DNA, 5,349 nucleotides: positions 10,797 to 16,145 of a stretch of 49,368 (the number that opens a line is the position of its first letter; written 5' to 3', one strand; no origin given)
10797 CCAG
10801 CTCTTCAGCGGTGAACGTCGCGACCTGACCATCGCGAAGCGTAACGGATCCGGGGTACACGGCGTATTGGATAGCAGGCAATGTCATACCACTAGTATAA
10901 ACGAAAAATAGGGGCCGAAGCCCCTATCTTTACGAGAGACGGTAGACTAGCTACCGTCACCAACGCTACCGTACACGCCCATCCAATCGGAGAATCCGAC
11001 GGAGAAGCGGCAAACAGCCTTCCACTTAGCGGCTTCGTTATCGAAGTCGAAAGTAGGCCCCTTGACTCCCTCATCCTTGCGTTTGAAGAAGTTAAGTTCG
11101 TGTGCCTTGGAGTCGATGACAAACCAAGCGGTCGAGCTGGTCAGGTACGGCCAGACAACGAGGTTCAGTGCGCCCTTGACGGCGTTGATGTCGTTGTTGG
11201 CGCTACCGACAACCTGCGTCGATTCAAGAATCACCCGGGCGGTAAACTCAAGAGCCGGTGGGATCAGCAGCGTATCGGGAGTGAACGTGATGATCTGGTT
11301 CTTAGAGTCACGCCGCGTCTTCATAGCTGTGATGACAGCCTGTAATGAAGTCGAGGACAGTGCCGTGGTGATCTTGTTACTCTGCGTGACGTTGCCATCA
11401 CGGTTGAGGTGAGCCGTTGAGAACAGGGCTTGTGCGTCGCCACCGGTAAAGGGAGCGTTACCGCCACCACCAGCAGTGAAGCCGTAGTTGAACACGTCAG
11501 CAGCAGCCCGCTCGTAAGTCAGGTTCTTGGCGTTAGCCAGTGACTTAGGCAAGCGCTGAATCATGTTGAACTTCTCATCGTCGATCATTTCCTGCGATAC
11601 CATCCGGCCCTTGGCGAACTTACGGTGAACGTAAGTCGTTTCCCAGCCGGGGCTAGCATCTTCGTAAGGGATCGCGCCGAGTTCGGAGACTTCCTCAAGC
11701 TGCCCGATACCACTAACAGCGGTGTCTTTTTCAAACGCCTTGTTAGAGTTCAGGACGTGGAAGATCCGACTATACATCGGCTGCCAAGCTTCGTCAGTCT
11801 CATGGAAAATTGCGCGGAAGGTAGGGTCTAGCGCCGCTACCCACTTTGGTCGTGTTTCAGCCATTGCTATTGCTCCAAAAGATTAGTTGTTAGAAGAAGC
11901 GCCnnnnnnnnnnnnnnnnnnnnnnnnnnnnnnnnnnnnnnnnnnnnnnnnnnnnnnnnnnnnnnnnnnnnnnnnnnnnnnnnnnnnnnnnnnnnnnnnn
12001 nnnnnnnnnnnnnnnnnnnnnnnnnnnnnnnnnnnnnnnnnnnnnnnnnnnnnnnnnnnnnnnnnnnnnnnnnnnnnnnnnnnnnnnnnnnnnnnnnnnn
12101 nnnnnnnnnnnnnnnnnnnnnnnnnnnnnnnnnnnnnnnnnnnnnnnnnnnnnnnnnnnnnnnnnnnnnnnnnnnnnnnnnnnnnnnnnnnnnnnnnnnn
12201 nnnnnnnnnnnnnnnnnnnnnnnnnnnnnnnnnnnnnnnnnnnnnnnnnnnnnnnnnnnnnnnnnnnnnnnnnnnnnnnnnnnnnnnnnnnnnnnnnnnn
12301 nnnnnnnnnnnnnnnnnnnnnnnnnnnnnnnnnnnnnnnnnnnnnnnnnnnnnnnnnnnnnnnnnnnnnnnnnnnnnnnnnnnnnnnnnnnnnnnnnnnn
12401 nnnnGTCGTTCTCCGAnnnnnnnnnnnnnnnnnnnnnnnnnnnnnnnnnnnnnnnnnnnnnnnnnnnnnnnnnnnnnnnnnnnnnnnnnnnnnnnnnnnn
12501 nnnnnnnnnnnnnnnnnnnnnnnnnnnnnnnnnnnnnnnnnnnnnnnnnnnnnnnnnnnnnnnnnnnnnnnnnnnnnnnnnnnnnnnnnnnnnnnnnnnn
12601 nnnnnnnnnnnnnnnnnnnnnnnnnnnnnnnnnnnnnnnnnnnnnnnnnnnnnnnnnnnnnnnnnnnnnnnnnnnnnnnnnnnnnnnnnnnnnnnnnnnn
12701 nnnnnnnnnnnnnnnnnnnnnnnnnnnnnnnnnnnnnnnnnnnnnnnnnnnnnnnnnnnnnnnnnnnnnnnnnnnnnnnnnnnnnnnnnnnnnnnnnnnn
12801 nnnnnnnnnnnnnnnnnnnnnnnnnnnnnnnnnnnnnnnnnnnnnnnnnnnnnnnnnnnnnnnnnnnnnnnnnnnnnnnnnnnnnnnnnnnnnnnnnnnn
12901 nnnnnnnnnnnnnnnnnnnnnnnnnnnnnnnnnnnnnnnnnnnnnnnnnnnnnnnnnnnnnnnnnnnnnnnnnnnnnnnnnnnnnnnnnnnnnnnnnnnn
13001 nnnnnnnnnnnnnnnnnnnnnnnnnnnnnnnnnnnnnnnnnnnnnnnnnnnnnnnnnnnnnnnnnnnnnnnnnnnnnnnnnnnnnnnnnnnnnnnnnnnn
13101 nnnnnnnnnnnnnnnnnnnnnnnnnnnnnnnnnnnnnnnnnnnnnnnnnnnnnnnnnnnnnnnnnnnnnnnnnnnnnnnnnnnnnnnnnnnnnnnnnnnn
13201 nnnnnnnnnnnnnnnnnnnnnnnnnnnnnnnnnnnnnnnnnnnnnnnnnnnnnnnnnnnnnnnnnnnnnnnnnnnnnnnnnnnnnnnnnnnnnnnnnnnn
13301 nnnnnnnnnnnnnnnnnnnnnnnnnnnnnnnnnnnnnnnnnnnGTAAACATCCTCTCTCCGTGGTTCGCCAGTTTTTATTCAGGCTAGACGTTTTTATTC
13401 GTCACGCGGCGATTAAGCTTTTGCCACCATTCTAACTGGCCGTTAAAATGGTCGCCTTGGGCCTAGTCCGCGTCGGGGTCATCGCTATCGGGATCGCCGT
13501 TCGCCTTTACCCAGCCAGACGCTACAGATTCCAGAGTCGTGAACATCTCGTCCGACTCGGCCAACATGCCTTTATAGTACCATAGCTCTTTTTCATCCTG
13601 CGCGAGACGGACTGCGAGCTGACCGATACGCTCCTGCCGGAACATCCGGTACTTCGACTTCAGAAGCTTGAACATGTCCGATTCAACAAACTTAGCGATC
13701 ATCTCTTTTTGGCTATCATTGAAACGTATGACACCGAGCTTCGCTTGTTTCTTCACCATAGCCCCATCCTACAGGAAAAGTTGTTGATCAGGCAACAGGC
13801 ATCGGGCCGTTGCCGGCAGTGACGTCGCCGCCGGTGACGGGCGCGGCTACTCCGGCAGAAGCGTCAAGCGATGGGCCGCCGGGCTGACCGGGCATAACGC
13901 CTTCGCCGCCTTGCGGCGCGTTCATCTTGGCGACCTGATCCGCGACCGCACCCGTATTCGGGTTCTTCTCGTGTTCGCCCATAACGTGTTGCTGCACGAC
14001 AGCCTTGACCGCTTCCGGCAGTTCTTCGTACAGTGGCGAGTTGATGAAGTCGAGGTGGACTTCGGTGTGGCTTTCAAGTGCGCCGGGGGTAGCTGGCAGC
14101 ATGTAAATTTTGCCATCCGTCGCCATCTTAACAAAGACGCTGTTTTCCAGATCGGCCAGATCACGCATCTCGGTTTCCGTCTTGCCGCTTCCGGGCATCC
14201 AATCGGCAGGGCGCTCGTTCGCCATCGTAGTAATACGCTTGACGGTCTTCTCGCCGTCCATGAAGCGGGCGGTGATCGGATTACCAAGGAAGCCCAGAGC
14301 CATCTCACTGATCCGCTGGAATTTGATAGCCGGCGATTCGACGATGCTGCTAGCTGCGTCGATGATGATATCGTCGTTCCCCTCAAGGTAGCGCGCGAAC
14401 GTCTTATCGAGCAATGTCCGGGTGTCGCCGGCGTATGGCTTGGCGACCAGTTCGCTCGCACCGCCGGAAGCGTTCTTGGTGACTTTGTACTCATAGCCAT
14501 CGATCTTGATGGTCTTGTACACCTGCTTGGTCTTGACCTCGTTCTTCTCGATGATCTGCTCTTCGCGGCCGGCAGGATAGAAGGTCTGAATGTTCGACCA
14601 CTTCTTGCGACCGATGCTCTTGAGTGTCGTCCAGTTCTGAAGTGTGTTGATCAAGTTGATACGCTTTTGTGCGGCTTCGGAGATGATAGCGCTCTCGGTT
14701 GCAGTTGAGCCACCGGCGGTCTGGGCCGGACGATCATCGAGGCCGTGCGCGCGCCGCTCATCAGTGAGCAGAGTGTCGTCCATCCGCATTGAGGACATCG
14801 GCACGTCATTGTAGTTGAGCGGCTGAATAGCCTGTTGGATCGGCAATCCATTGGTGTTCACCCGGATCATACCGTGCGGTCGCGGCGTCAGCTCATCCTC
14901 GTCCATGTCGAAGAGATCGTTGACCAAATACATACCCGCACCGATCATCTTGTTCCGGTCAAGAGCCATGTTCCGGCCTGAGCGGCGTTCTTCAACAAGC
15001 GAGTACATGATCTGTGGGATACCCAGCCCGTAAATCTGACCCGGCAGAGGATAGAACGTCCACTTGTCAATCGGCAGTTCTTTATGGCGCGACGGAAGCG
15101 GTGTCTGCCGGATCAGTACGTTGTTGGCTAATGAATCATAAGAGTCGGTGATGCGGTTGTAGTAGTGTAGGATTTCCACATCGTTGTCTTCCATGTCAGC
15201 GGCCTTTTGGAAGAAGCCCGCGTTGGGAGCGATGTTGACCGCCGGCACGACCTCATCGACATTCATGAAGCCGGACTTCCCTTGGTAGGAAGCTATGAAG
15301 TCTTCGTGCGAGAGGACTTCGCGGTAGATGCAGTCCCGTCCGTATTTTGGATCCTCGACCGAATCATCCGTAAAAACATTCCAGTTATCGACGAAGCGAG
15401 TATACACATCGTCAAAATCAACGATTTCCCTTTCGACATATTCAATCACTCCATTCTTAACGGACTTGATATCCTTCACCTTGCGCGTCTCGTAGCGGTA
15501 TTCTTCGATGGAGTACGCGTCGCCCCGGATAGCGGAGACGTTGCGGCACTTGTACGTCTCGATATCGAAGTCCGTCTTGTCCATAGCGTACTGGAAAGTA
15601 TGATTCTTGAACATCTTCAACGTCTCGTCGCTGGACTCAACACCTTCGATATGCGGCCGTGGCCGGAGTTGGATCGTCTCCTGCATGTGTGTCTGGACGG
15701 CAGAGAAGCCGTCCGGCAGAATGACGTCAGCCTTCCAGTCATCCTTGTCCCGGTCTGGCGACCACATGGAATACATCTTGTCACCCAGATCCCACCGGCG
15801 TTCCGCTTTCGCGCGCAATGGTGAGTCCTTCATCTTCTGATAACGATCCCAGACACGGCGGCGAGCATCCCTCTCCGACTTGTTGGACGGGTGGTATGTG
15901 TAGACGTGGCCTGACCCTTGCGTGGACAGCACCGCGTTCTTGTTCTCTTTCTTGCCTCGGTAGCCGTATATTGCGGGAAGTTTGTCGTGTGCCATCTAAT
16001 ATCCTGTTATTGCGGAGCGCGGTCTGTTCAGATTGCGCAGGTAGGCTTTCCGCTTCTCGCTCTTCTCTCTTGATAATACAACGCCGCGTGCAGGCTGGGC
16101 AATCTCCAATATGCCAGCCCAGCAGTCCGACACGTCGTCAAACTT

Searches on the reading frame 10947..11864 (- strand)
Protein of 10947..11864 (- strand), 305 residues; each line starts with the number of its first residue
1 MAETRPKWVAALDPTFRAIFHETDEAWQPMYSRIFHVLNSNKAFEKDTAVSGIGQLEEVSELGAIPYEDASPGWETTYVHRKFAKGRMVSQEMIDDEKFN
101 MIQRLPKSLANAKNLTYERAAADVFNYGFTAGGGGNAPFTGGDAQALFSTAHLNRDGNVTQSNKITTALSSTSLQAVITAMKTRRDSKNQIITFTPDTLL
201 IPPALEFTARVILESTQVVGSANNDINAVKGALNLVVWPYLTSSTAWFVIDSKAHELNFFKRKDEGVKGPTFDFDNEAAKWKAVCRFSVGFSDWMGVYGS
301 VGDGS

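Call 10: search_protein_families(library=phrogs, proteins=[window:10947-11864:-])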
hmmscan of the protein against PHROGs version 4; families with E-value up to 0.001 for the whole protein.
window:10947-11864:- (305 aa): 5 families
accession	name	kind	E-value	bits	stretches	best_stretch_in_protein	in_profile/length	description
phrog_371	-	head and packaging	1.3e-23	84.7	2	1-165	1-158/303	major head protein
phrog_4523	-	head and packaging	1.3e-22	81.3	1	46-301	400-642/644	major head and protease protein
phrog_133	-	head and packaging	6.1e-19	69.1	1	47-300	423-665/668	head maturation protease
phrog_29592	-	unknown function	2e-11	43.9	1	48-253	638-831/893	-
phrog_1650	-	head and packaging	8.4e-07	29.6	1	54-142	71-163/300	major head protein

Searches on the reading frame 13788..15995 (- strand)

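Call 10: search_protein_families(library=phrogs, proteins=[window:13788-15995:-])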
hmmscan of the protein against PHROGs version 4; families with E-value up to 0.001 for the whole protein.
window:13788-15995:- (735 aa): 2 families
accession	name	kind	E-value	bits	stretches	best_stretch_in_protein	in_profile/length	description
phrog_332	-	connector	5.2e-06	26.1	1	292-446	249-403/560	head-tail adaptor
phrog_1216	-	head and packaging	0.00012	21.7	1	289-449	323-490/714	portal protein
